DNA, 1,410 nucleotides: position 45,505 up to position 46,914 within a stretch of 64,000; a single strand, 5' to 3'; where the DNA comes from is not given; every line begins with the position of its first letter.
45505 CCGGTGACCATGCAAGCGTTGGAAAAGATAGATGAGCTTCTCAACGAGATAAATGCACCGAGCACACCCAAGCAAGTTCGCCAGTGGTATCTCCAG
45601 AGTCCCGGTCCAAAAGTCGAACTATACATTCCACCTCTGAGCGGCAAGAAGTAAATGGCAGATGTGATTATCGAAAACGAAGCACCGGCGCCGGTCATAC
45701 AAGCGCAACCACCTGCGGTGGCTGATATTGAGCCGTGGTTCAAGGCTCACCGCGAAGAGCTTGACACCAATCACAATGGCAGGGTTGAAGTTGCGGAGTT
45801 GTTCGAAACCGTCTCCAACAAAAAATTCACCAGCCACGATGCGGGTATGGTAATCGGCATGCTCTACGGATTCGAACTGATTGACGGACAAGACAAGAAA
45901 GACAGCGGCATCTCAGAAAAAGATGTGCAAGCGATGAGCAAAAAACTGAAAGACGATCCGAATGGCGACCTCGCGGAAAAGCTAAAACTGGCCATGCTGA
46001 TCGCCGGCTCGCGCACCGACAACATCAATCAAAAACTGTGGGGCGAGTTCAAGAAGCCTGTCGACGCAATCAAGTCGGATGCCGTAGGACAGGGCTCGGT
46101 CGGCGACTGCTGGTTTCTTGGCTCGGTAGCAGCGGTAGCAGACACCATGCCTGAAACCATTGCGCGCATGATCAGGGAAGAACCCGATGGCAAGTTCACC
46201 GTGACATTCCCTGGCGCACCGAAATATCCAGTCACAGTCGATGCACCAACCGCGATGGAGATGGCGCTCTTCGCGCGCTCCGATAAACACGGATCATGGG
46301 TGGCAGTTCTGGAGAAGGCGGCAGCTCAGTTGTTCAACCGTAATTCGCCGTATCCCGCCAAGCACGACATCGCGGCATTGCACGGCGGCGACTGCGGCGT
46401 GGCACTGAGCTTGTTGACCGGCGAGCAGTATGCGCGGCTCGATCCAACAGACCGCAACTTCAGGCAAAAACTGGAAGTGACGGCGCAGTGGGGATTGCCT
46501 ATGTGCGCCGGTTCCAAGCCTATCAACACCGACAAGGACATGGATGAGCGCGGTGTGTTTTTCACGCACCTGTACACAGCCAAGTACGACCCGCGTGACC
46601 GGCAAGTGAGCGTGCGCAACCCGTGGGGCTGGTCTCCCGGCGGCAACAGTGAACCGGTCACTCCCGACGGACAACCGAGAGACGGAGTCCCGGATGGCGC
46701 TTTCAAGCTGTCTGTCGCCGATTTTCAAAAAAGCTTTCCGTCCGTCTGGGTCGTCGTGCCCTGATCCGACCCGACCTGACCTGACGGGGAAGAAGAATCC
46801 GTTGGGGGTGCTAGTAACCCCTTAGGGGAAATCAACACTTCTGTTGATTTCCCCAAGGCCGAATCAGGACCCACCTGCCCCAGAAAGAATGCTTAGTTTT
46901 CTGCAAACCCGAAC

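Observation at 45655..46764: Bacterial EF-hand calpain (C2 cysteine peptidase)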

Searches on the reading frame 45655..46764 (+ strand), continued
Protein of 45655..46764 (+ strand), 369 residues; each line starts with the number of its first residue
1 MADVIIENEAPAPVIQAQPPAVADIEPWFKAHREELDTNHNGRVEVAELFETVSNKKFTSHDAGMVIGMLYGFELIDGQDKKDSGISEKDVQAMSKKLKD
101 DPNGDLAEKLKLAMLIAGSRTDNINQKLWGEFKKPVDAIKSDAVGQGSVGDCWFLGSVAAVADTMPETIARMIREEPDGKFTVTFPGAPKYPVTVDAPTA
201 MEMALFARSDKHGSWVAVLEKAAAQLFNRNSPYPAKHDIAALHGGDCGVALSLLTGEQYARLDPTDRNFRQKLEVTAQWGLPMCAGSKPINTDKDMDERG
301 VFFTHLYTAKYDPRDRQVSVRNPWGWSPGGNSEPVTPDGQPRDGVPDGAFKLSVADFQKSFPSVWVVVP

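Call 57: find_encoding_contigs(protein=P0007, flank=5000, max_places=2)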
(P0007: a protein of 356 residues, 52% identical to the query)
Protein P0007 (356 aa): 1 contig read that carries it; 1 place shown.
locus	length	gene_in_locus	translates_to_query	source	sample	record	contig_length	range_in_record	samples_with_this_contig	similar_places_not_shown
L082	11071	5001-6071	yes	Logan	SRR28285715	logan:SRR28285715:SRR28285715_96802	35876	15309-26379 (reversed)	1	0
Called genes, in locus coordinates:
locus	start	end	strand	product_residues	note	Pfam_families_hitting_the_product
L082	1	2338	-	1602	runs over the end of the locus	PF05359:DUF748 (weak), PF13116:YhdP (faint), PF27051:TamB_N (faint), PF05170:AsmA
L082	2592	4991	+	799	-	-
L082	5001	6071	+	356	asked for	PF00648:Peptidase_C2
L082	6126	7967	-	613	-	PF00009:GTP_EFTU, PF22042:EF-G_D2, PF03144:GTP_EFTU_D2, PF14492:EFG_III (weak), PF00679:EFG_C, PF21018:BipA_C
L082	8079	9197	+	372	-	PF03193:RsgA_GTPase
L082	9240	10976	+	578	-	PF00069:Pkinase, PF07714:PK_Tyr_Ser-Thr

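Call 58: find_encoding_contigs(protein=P0005, flank=5000, max_places=2)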
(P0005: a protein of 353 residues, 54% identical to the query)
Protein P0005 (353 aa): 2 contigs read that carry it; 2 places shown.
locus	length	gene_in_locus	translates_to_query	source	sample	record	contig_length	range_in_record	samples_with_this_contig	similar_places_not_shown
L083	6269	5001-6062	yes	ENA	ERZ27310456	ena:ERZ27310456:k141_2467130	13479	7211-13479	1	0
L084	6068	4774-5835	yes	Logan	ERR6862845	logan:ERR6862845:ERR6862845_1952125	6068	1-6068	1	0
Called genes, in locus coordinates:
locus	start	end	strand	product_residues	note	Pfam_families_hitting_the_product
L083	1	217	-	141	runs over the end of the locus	-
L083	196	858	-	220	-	-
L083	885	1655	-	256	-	PF09844:DUF2071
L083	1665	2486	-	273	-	PF13532:2OG-FeII_Oxy_2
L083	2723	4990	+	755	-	-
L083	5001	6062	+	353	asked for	PF00648:Peptidase_C2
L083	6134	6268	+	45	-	?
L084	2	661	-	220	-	?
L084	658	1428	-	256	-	PF09844:DUF2071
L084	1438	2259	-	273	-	PF13532:2OG-FeII_Oxy_2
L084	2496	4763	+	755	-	-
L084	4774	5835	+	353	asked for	PF00648:Peptidase_C2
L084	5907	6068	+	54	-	?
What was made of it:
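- The two-gene cassette sits among varying flanks (calls 57, 58).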

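Call 71: search_protein_families(library=pfam, proteins=[P0011, P0014, P0044, P0012, P0016, P0045, P0010, P0004], max_evalue=0.001)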
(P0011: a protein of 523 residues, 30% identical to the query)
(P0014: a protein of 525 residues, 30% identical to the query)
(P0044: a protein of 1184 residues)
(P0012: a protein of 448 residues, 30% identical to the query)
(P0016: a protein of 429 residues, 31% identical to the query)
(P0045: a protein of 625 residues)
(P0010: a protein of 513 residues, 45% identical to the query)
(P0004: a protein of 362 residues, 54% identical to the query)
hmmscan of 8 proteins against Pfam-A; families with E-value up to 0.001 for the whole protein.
P0011 (523 aa): 5 families
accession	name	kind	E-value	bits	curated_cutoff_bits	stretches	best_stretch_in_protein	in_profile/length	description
PF00648.27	Peptidase_C2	-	1.2e-17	64.4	23.8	1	283-495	30-244/297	Calpain family cysteine protease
PF13405.12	EF-hand_6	-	7.7e-08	31.8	25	0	95-117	5-27/30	EF-hand domain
PF13499.12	EF-hand_7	-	8.5e-08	32.9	30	0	184-221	4-43/67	EF-hand domain pair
PF13202.12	EF-hand_5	-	6.2e-07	29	25.9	0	95-114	4-23/25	EF hand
PF00036.39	EF-hand_1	-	2.5e-06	27.1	25.4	0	95-118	5-28/29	EF hand domain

P0014 (525 aa): 5 families
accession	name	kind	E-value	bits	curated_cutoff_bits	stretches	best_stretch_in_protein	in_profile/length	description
PF00648.27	Peptidase_C2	-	3.7e-13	49.6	23.8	2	291-378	43-139/297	Calpain family cysteine protease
PF00036.39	EF-hand_1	-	5.1e-07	29.2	25.4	0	87-111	3-27/29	EF hand domain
PF13405.12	EF-hand_6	-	8.4e-07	28.6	25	0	86-111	2-27/30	EF-hand domain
PF13499.12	EF-hand_7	-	6e-06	27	30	0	84-114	2-33/67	EF-hand domain pair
PF13202.12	EF-hand_5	-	1.6e-05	24.6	25.9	0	88-107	3-22/25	EF hand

P0044 (1184 aa): 8 families
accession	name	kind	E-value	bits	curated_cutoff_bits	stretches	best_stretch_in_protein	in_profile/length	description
PF13499.12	EF-hand_7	-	3.9e-35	120.5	30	3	69-106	6-45/67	EF-hand domain pair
PF13405.12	EF-hand_6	-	8.2e-32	106.3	25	1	755-778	4-27/30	EF-hand domain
PF00036.39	EF-hand_1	-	2.1e-25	86.8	25.4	1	755-778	4-27/29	EF hand domain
PF13202.12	EF-hand_5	-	5.6e-21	73.4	25.9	1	756-775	4-23/25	EF hand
PF25825.1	SAPC2_N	-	8.2e-13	48.5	27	0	64-116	7-60/80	SAPC2 EF-hand like N-terminal domain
PF00648.27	Peptidase_C2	-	1.2e-09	38.1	23.8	1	948-1158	40-245/297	Calpain family cysteine protease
PF01476.26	LysM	-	4.4e-07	30.2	20.9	1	458-516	1-43/43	LysM domain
PF10591.15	SPARC_Ca_bdg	-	7.2e-06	26.7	22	0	849-887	59-95/113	Secreted protein acidic and rich in cysteine Ca binding region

P0012 (448 aa): 1 family
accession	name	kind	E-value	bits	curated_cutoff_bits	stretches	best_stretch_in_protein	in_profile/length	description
PF00648.27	Peptidase_C2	-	4.3e-16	59.3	23.8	1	219-414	44-247/297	Calpain family cysteine protease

P0016 (429 aa): 1 family
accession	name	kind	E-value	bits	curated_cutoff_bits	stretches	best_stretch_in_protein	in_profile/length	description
PF00648.27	Peptidase_C2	-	1.5e-18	67.4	23.8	1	175-389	25-249/297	Calpain family cysteine protease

P0045 (625 aa): 6 families
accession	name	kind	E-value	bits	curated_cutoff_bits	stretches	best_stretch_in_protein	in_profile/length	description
PF00648.27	Peptidase_C2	-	2e-14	53.8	23.8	1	381-589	44-246/297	Calpain family cysteine protease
PF13405.12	EF-hand_6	-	1.2e-07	31.2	25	0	272-291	6-25/30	EF-hand domain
PF13499.12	EF-hand_7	-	1.8e-06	28.6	30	0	272-300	8-38/67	EF-hand domain pair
PF00036.39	EF-hand_1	-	4.8e-06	26.2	25.4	0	272-291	6-25/29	EF hand domain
PF13529.12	Peptidase_C39_2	-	4.2e-05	24.6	24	1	524-585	89-143/143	Peptidase_C39 like family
PF13202.12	EF-hand_5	-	0.00061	19.6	25.9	1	272-290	5-23/25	EF hand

P0010 (513 aa): 1 family
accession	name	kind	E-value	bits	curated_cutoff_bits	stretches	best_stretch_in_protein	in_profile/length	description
PF00648.27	Peptidase_C2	-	4.3e-13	49.4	23.8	1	282-472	43-244/297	Calpain family cysteine protease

P0004 (362 aa): 2 families
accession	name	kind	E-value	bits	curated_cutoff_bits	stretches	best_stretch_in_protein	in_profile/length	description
PF00648.27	Peptidase_C2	-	4e-20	72.5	23.8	1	134-359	42-295/297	Calpain family cysteine protease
PF13499.12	EF-hand_7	-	0.00011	22.9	30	0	28-92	5-65/67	EF-hand domain pair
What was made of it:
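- P0011, P0014, P0044 and P0045 have both EF-hand and Peptidase_C2 above the Pfam cutoffs (call 71). One relative, P0044, carries a LysM domain (call 71).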

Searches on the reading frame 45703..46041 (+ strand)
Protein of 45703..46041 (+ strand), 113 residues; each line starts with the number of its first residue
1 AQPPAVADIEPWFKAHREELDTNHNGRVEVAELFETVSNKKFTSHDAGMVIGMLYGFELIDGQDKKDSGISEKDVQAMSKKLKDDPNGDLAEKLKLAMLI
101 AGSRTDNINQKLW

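Call 39: predict_structure(alignment_id=A2)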
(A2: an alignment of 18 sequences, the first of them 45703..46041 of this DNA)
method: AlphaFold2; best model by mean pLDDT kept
length: 113 residues; sequences in the alignment: 18
mean_pLDDT: 87.6   pTM: 0.77
mean pLDDT of the five models: 87.6, 87.6, 87.4, 86.1, 85.4
residues with pLDDT >= 90: 73; 70-90: 30; 50-70: 7; < 50: 3
segments of 3 or more residues with pLDDT < 50: 111-113
pLDDT, mean of each block of 10 residues (from residue 1): 81 94 94 90 88 93 91 95 92 90 67 47
secondary structure, 60 per line:
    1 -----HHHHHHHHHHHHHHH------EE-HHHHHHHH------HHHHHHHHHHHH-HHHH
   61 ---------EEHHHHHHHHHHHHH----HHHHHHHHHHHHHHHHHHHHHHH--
elements in order: H6-20 H30-37 H44-55 H57-60 H72-84 H89-111

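Call 42: fold_search(model_id=the predicted structure, library=pdb)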
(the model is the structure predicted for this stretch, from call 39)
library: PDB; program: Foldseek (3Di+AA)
matches with E <= 10: 600; with E <= 0.001: 0
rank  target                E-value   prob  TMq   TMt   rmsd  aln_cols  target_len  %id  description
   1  7pjd_B                7.3e-02  0.97  0.46  0.31   7.1       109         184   14  The X-ray structure of juvenile hormone diol kinase from the silk worm Bombyx mori. (released 2021-12-22)
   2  3e3r_A                1.2e-01  0.85  0.38  0.26  10.5       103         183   20  Crystal structure and biochemical characterization of recombinant human calcyphosine delineates a novel EF-hand-contai (released 2008-08-26)
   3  8fns                  1.3e-01  0.87  0.36  0.38   7.9       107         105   13  X-ray crystal structure of Methylorubrum extorquens AM1 lanmodulin (LanM) with neodymium (III) bound at pH 7 (released 2023-06-07)
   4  6u2m_A                1.6e-01  0.82  0.36  0.11   7.7        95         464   14  Crystal structure of a HaloTag-based calcium indicator, HaloCaMP V2, bound to JF635 (released 2020-09-30)
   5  2zn9_B                1.8e-01  0.41  0.29  0.21  10.9       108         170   17  Crystal structure of Ca2+-bound form of des3-20ALG-2 (released 2008-09-09)
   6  2f2p_A                2.0e-01  0.82  0.38  0.27   8.9       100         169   18  Structure of calmodulin bound to a calcineurin peptide: a new way of making an old binding mode (released 2006-02-21)
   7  4mry                  2.0e-01  0.69  0.38  0.27   7.4       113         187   15  Crystal Structure of Ca(2+)- discharged Y138F obelin mutant from Obelia longissima at 1.30 Angstrom resolution (released 2014-03-12)
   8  7vuu_B                2.1e-01  0.91  0.32  0.51   6.2        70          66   20  Crystal structure of AlleyCat10 with inhibitor (released 2022-07-27)
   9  7ygy                  2.1e-01  0.69  0.33  0.37   8.1        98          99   17  Crystal structure of the Zn2+-bound EFhd2/Swiprosin-1 (released 2023-03-15)
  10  7vus_B                2.2e-01  0.96  0.36  0.55   5.5        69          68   20  Crystal structure of AlleyCat9 with 5-nitro-benzotriazole (released 2022-07-27)
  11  6yet_MODEL_1_A        2.4e-01  0.72  0.35  0.38   8.8        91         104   14  Second EH domain of AtEH1/Pan1 (released 2021-03-31)
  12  1hqv                  2.4e-01  0.35  0.31  0.22  12.0       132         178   17  STRUCTURE OF APOPTOSIS-LINKED PROTEIN ALG-2 (released 2001-05-02)
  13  7pjd_E                2.5e-01  0.89  0.43  0.29   8.2        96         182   12  The X-ray structure of juvenile hormone diol kinase from the silk worm Bombyx mori. (released 2021-12-22)
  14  2znd                  2.5e-01  0.44  0.29  0.21   9.3        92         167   20  Crystal structure of Ca2+-free form of des3-20ALG-2 (released 2008-09-09)
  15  2ggm_B                2.6e-01  0.91  0.36  0.29   5.7        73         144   20  Human centrin 2 xeroderma pigmentosum group C protein complex (released 2006-04-25)
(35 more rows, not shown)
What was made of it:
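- On EF-hand Ca2+-binding domains (PROSITE PS00018; Pfam clan EF_hand): All 50 top Foldseek hits are EF-hand proteins, although with E>=0.07 (call 42).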

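Call 46: search_solved_structures(query=A3, max_evalue=1, show_alignments=2)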
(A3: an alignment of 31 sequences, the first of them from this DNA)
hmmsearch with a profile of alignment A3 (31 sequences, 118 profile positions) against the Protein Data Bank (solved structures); distinct sequences matched with E-value up to 1: 649 (the best 60 are shown).
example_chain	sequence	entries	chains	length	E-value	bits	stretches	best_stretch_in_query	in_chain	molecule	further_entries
2m7n_A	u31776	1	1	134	3.3e-15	59.6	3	12-39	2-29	Calcium-binding protein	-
4il1_A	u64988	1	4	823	1.1e-14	57.9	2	11-39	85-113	Calmodulin, Calcineurin subunit B type 1, Serine/threonine-protein phosphatase 2B catalyti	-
1jfj_A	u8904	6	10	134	2e-14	57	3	12-40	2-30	CALCIUM-BINDING PROTEIN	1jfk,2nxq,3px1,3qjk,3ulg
2jnx_A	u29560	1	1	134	3.9e-14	56.1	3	12-39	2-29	Calcium binding protein 2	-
9kui_C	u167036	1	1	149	7.7e-14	55.1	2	10-39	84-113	Calmodulin-1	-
6daf_A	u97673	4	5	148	8e-14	55.1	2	10-39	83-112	Calmodulin-1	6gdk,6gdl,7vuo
2f33_A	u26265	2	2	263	2.4e-13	53.5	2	12-63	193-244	Calbindin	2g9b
8bav_C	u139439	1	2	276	2.6e-13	53.4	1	6-36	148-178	Secretagogin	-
6fie_B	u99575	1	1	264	3.1e-13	53.2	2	12-59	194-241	Calbindin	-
7jts_t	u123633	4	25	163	3.2e-13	53.1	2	9-38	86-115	Calmodulin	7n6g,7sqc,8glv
8aht_A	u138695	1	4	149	3.7e-13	52.9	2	14-38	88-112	Calmodulin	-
6ui4_B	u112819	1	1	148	4.2e-13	52.8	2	10-39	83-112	Calmodulin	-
2k0j_A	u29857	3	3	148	4.6e-13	52.6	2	10-39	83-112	calmodulin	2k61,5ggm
2ygg_B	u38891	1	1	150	6.8e-13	52.1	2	10-39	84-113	CALMODULIN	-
1xfu_O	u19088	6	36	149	7.5e-13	51.9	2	10-39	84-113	Calmodulin 2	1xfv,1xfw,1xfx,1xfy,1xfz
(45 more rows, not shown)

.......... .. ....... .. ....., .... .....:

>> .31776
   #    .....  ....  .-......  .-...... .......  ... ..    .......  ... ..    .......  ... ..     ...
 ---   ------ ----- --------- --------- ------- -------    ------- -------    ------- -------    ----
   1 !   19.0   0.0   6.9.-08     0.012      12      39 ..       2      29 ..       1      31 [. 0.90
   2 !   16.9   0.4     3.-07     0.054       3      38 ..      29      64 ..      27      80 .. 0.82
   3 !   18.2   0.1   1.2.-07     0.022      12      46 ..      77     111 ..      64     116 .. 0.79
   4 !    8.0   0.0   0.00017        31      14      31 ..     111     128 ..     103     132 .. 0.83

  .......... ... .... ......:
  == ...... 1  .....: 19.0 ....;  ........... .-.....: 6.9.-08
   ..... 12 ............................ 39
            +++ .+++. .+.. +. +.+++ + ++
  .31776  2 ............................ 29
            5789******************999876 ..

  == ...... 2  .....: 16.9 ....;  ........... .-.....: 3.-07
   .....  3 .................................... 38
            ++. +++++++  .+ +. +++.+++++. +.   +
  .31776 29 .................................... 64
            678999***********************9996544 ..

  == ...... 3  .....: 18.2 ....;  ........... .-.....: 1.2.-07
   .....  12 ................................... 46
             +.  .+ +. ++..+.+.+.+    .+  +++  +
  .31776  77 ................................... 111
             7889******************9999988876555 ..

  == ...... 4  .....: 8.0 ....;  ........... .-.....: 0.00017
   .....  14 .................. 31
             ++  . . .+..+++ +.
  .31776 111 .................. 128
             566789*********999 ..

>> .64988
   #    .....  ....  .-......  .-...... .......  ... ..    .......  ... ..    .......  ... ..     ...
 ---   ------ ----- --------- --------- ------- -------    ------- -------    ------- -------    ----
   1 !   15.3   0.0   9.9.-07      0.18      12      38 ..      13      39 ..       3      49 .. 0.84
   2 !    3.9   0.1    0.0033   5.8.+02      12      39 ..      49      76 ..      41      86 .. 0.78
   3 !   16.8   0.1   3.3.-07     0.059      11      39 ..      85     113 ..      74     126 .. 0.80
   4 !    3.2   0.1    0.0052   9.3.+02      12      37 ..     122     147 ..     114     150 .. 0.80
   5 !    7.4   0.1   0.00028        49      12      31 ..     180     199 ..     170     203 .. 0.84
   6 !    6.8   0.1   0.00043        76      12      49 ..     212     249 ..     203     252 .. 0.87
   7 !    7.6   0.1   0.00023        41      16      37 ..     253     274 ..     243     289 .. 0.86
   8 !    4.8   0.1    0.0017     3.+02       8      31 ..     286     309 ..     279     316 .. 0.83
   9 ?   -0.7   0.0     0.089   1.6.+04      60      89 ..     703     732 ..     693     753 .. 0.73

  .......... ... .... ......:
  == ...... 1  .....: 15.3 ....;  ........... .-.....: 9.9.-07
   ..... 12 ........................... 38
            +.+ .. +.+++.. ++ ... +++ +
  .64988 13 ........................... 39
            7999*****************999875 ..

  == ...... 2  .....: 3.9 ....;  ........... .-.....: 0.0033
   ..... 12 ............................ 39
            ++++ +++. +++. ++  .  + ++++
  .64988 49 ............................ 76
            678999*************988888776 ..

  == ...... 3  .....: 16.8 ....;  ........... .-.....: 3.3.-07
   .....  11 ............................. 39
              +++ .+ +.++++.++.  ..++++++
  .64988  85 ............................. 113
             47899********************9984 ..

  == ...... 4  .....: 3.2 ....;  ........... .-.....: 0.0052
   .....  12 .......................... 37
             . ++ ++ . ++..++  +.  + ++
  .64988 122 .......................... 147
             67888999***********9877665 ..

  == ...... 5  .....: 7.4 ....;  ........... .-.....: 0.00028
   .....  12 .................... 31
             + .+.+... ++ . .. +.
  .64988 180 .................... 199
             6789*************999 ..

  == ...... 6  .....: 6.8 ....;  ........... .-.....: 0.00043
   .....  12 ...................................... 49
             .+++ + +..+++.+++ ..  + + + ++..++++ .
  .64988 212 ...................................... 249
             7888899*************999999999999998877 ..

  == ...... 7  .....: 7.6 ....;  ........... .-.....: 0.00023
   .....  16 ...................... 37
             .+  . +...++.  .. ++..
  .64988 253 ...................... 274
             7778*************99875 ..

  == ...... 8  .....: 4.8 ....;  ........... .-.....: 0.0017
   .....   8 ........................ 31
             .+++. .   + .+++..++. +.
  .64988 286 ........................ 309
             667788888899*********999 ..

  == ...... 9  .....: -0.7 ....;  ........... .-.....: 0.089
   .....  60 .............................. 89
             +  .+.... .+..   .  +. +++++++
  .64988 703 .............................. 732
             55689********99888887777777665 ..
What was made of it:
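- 45712..45954 (+): N-terminal two-EF-hand lobe, residues ~20-100. The family profile against PDB hits 649 sequences at E<=1; the 60 best shown are all EF-hand proteins, with a best E of 3e-15 (call 46).
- The N-domain profile hits calmodulins and other Ca-binding proteins at E down to 3e-15 (call 46).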

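Call 47: search_protein_families(library=pfam, alignment_id=A3, max_evalue=0.01)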
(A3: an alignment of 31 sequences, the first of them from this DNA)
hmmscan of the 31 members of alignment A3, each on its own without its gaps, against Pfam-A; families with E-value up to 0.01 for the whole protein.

A. member 1, seq(113 aa): 1 family
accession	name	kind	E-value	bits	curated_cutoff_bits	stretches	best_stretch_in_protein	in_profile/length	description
PF13499.12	EF-hand_7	-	0.0037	18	30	1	19-89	10-54/67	EF-hand domain pair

B. families by the number of members that match (of 31 scanned): 7 families
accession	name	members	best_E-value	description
PF13405.12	EF-hand_6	26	4.5e-07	EF-hand domain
PF13202.12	EF-hand_5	25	5.3e-07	EF hand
PF13499.12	EF-hand_7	25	1.5e-06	EF-hand domain pair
PF00036.39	EF-hand_1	23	3.4e-06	EF hand domain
PF18688.6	DUF5638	1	0.0017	Family of unknown function (DUF5638)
PF22085.1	NorB_cytochrome_c-like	1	0.0038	Nitric oxide reductase subunit B, cytochrome c-like domain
PF22592.2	FCaBP_EF-hand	1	0.0076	FCaBP EF-hand domain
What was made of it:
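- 26 of 31 N-domains hit Pfam EF-hand models (call 47).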
